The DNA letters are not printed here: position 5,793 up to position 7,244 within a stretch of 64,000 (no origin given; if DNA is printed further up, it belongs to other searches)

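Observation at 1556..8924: Translationally coupled SNF2 helicase -> SbcD-like nuclease -> SbcC/YhaN-like ATPase operon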

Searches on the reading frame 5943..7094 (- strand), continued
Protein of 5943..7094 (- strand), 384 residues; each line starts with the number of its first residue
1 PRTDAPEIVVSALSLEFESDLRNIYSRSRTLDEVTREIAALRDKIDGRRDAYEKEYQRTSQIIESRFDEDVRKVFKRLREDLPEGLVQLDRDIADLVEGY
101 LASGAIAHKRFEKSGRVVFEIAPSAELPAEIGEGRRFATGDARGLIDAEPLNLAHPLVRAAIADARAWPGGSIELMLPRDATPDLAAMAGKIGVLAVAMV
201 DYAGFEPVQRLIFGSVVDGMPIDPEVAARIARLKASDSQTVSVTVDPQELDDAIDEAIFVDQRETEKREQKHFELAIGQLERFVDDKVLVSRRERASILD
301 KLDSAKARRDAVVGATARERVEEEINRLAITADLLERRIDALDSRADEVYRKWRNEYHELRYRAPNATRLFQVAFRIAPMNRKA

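Call 87: fold_search(model_id=the predicted structure, library=viral)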
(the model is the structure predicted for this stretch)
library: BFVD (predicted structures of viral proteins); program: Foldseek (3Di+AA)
matches with E <= 10: 744; with E <= 0.001: 0
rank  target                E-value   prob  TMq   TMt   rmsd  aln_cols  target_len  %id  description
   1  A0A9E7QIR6            1.2e-02  0.90  0.20  0.12  13.8       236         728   12  (no name in the UniProt tables at hand)
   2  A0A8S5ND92            4.6e-02  0.41  0.16  0.10  24.9       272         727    8  Major tail protein [Podoviridae sp. ctTZV6]
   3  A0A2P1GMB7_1          7.4e-02  0.15  0.15  0.07  22.4       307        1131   13  RNA-dependent RNA polymerase [Beihai mudskipper astro-like virus]
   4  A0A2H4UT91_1          7.8e-02  0.44  0.18  0.09  25.0       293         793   12  DNA repair exonuclease MRE11/SbcCD-like protein [Bodo saltans virus]
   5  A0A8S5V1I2            8.8e-02  0.14  0.13  0.13  46.2       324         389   14  Uncharacterized protein [Myoviridae sp. ctJ2i1]
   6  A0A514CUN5            9.9e-02  0.28  0.14  0.23  22.4       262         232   14  Uncharacterized protein [Achromobacter phage vB_AxyP_19-32_Axy13]
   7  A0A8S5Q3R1            1.2e-01  0.66  0.17  0.35   7.7       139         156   14  Uncharacterized protein [Siphoviridae sp. ctLqe90]
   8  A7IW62                1.3e-01  0.84  0.19  0.44  17.5       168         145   10  Uncharacterized protein B187R [Paramecium bursaria Chlorella virus NY2A]
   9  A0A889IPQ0            1.7e-01  0.63  0.17  0.39  14.8       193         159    9  (no name in the UniProt tables at hand)
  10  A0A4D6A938            2.1e-01  0.23  0.13  0.06  17.7       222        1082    9  (no name in the UniProt tables at hand)
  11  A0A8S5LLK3            2.2e-01  0.38  0.16  0.31  18.0       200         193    8  Uncharacterized protein [Siphoviridae sp. ctKcB20]
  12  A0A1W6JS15            2.5e-01  0.91  0.21  0.14  13.2       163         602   15  Tail length tape-measure protein 1 [Salmonella phage SE1Kor]
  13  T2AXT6                2.7e-01  0.99  0.16  0.25   5.0        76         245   20  (no name in the UniProt tables at hand)
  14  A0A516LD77            3.0e-01  0.99  0.20  0.68   4.3        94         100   14  (no name in the UniProt tables at hand)
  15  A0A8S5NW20            3.0e-01  0.84  0.18  0.12   9.5       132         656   18  Minor tail protein [Siphoviridae sp. ctVzN31]
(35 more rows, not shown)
